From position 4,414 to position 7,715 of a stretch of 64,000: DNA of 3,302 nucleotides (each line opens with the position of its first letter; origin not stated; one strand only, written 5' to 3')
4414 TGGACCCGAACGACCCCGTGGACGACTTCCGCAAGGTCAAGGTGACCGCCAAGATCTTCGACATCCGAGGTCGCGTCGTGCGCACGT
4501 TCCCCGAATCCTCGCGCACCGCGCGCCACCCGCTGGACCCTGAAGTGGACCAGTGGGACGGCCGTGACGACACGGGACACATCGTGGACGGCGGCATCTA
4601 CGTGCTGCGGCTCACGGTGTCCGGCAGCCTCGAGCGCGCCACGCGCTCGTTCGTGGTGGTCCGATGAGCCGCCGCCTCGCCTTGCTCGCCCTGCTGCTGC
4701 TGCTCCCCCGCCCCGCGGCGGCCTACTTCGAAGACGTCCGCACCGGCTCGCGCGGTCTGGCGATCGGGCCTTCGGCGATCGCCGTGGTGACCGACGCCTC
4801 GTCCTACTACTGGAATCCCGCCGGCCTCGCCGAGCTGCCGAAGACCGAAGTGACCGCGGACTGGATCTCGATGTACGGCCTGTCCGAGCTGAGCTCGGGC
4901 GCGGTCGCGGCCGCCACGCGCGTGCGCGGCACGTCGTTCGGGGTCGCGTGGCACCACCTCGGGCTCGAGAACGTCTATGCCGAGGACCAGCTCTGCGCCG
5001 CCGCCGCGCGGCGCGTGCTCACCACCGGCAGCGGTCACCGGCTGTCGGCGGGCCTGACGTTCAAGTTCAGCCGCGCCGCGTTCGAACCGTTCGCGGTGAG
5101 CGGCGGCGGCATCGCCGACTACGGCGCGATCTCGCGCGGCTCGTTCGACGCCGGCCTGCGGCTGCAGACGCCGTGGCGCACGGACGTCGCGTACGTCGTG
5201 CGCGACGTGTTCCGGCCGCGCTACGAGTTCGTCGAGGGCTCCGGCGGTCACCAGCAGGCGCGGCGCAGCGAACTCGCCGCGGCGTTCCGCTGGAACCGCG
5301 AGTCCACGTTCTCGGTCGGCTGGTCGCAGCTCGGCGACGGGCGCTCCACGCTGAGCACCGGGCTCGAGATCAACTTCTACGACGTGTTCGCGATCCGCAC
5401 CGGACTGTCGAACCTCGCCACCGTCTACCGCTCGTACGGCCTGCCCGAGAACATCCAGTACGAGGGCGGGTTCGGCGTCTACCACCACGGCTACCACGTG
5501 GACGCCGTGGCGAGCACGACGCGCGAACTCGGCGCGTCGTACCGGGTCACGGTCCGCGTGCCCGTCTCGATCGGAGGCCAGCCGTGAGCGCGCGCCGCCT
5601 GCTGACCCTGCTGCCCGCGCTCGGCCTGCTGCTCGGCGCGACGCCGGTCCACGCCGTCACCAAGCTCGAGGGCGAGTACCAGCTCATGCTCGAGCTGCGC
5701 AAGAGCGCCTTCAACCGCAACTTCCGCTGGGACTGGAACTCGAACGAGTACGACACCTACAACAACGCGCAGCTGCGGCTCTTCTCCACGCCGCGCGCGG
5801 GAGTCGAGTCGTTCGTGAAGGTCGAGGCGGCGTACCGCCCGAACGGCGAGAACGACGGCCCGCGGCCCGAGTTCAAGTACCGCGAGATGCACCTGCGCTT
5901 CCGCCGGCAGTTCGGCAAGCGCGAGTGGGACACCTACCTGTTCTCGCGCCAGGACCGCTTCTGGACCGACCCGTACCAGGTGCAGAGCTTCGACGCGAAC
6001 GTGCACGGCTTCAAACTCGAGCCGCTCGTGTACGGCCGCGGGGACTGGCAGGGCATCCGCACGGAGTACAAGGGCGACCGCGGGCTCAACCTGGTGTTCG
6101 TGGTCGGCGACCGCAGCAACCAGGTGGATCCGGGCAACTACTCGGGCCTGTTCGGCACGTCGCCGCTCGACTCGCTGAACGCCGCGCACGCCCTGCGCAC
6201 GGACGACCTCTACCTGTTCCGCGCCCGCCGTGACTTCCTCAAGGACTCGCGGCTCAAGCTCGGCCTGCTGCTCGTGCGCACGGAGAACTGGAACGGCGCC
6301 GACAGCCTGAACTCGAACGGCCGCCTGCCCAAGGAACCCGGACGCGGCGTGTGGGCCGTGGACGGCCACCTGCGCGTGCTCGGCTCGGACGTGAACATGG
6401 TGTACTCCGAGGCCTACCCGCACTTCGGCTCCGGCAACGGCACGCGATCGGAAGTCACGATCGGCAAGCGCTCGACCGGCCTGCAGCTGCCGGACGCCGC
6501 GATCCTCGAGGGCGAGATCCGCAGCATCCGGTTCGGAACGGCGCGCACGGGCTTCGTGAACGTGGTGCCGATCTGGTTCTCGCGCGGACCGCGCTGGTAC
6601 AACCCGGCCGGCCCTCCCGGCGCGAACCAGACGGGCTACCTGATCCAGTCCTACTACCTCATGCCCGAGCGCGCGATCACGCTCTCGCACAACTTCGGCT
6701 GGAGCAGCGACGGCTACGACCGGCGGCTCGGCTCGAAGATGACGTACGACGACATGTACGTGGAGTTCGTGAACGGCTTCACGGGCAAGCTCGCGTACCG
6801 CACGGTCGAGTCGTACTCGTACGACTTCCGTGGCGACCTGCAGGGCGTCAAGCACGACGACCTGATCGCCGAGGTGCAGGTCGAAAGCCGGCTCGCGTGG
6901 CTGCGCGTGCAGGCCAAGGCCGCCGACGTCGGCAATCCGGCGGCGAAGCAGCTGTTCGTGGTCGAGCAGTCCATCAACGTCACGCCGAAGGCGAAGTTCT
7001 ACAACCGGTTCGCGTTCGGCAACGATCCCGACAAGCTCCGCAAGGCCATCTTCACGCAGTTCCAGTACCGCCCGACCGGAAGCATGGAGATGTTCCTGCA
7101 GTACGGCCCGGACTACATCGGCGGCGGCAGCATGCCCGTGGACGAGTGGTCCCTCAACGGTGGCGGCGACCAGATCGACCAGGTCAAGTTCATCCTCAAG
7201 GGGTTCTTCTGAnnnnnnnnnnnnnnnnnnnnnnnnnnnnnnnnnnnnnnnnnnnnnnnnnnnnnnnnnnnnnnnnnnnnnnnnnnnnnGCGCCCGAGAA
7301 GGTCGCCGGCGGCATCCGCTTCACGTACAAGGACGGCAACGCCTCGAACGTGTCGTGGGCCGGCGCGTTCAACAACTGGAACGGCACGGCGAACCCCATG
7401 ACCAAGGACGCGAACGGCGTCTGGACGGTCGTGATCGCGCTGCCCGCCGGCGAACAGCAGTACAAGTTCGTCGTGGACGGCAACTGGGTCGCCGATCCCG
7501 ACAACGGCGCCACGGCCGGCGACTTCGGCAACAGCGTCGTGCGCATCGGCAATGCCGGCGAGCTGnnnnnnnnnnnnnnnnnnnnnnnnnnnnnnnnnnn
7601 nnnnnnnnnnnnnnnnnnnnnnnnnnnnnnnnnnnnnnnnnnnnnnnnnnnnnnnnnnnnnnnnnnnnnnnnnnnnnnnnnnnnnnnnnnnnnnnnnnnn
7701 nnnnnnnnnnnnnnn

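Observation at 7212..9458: Outer-membrane beta-barrel fused to an N-terminal CBM48 starch/glycogen-binding module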

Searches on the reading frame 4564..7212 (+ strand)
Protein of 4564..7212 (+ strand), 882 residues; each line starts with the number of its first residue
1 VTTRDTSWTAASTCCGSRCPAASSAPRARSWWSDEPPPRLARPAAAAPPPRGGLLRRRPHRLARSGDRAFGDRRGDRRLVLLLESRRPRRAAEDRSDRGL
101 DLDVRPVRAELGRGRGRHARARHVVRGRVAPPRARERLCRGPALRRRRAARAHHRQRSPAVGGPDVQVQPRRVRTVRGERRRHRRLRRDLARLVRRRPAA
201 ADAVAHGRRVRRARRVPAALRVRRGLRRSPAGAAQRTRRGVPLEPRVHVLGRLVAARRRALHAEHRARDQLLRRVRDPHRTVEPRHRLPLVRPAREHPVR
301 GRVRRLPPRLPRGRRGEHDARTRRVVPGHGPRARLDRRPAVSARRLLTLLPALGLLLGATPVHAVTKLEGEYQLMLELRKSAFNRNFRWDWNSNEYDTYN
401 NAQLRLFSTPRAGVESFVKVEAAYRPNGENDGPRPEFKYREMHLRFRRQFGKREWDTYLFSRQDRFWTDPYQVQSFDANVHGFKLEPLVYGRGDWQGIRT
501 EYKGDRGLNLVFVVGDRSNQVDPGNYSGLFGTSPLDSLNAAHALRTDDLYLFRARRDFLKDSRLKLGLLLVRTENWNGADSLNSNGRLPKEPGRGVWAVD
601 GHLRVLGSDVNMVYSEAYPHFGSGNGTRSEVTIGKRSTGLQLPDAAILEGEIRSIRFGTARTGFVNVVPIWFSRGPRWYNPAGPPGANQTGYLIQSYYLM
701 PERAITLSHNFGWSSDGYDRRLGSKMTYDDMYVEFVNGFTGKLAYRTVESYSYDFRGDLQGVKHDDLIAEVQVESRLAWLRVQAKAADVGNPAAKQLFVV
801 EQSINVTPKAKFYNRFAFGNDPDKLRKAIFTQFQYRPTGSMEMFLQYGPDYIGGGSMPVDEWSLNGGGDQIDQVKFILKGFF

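Call 3: search_protein_families(library=pfam, proteins=[window:4564-7212:+], max_evalue=0.01)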
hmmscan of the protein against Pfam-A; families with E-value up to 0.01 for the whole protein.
window:4564-7212:+ (882 aa): 0 families

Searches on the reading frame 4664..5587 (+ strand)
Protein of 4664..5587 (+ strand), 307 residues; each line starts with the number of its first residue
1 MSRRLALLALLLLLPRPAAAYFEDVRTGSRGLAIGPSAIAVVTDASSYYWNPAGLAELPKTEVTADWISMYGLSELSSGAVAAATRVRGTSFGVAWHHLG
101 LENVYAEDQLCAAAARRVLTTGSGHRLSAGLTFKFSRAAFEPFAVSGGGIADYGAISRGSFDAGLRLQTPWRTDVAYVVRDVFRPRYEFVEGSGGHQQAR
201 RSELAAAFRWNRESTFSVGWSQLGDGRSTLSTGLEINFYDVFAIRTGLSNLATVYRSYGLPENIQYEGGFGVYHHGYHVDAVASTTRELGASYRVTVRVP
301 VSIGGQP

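Call 11: search_protein_families(library=pfam, proteins=[window:4664-5587:+], max_evalue=0.01)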
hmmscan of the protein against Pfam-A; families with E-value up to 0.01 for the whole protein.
window:4664-5587:+ (307 aa): 0 families

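Call 23: search_protein_families(library=ncbifam, proteins=[window:4664-5587:+], max_evalue=0.1)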
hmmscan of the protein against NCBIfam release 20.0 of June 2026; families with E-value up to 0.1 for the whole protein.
window:4664-5587:+ (307 aa): 3 families
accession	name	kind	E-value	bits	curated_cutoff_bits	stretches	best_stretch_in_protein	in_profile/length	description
NF052325.1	PorVQ2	equivalog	5.1e-10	38.8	325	1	22-61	29-68/354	putative type IX sorting system protein PorV2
NF033709.1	PorV_fam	subfamily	4.5e-09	36.3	90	1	22-109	6-97/326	PorV/PorQ family protein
NF033710.1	T9SS_OM_PorV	equivalog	0.011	14.9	250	0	19-57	25-63/367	type IX secretion system outer membrane channel protein PorV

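Call 49: search_solved_structures(query=window:4664-5584:+, max_evalue=1)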
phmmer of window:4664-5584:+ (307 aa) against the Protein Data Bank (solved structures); distinct sequences matched with E-value up to 1: 1.
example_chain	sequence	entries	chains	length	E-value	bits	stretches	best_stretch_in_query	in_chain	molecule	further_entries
2cn2_A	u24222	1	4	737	0.61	12.7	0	33-94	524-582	BETA-1,4-XYLOGLUCAN HYDROLASE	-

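Call 76: search_protein_families(library=ncbifam, alignment_id=A7, max_evalue=0.01)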
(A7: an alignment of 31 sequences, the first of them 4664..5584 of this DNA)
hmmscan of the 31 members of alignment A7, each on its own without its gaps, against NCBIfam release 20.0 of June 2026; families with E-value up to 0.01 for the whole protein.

A. member 1, window:4664-5584:+ (307 aa): 2 families
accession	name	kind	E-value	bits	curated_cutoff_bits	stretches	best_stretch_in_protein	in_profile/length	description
NF052325.1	PorVQ2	equivalog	5.1e-10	38.8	325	1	22-61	29-68/354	putative type IX sorting system protein PorV2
NF033709.1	PorV_fam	subfamily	4.5e-09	36.3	90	1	22-109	6-97/326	PorV/PorQ family protein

B. families by the number of members that match (of 31 scanned): 6 families
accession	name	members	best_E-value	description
NF033709.1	PorV_fam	31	7.1e-19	PorV/PorQ family protein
NF052325.1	PorVQ2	31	1.9e-14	putative type IX sorting system protein PorV2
NF033711.1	T9SS_PorQ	13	8.9e-06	type IX secretion system protein PorQ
NF033710.1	T9SS_OM_PorV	8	3.4e-05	type IX secretion system outer membrane channel protein PorV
TIGR03519.1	T9SS_PorP_fam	3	9.7e-06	PorP/SprF family type IX secretion system membrane protein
NF050080.1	pilus_FilD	3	0.00029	putative pilus system OmpP1/FadL family transporter FilD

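Call 77: search_solved_structures(query=A7, max_evalue=1)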
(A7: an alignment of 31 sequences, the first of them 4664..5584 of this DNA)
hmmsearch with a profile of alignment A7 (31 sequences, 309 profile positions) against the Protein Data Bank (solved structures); distinct sequences matched with E-value up to 1: 1.
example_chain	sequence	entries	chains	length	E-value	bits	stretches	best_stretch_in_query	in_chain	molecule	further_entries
6h3i_F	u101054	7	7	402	3.9e-07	32.7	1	23-80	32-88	PorV | Type IX secretion system protein PorV domain-containing protein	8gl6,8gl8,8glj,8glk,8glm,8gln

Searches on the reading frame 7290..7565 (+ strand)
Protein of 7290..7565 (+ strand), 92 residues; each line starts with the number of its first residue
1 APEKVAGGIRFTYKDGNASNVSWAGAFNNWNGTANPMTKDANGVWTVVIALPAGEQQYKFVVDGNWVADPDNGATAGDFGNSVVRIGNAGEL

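Call 52: search_solved_structures(query=window:7290-7565:+, max_evalue=0.0001, show_alignments=2)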
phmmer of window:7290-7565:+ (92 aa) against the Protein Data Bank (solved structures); distinct sequences matched with E-value up to 0.0001: 17.
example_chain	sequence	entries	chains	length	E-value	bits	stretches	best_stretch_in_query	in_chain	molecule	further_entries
1z0n_A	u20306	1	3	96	3.9e-11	46.7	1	16-80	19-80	5'-AMP-activated protein kinase, beta-1 subunit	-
4y0g_A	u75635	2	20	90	6.2e-11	46.1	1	19-80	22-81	5'-AMP-activated protein kinase subunit beta-2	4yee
2f15_A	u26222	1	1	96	6.4e-11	46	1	19-80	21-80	5'-AMP-activated protein kinase, beta-2 subunit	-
2lu3_A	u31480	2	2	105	8.2e-11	45.7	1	19-80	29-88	5'-AMP-activated protein kinase subunit beta-2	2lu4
4qfg_B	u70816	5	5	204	9.4e-11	45.5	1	16-80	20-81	5'-AMP-activated protein kinase subunit beta-1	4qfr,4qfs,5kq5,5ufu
1z0m_A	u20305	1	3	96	1e-10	45.4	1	16-80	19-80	5'-AMP-activated protein kinase, beta-1 subunit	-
4yef_A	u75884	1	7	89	1.1e-10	45.3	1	16-80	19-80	5'-AMP-activated protein kinase subunit beta-1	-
5t5t_B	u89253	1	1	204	1.3e-10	45.1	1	16-80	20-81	5'-AMP-activated protein kinase subunit beta-1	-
6c9f_B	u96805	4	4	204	1.3e-10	45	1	16-80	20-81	5'-AMP-activated protein kinase subunit beta-1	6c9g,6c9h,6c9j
4rer_B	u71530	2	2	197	3.6e-10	43.6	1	19-80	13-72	5'-AMP-activated protein kinase subunit beta-2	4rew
7jhg_B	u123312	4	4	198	3.7e-10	43.6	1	19-80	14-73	5'-AMP-activated protein kinase subunit beta-2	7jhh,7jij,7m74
6b2e_B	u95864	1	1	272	5.4e-10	43.1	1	19-80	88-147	5'-AMP-activated protein kinase subunit beta-2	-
6e4t_B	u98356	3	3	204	6.3e-10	42.8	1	16-80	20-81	5'-AMP-activated protein kinase subunit beta-1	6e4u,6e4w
4zhx_B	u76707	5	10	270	1.4e-09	41.8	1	16-80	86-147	5'-AMP-activated protein kinase subunit beta-1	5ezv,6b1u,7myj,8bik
4cfe_B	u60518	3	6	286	1.5e-09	41.7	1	16-80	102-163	5'-AMP-ACTIVATED PROTEIN KINASE SUBUNIT BETA-1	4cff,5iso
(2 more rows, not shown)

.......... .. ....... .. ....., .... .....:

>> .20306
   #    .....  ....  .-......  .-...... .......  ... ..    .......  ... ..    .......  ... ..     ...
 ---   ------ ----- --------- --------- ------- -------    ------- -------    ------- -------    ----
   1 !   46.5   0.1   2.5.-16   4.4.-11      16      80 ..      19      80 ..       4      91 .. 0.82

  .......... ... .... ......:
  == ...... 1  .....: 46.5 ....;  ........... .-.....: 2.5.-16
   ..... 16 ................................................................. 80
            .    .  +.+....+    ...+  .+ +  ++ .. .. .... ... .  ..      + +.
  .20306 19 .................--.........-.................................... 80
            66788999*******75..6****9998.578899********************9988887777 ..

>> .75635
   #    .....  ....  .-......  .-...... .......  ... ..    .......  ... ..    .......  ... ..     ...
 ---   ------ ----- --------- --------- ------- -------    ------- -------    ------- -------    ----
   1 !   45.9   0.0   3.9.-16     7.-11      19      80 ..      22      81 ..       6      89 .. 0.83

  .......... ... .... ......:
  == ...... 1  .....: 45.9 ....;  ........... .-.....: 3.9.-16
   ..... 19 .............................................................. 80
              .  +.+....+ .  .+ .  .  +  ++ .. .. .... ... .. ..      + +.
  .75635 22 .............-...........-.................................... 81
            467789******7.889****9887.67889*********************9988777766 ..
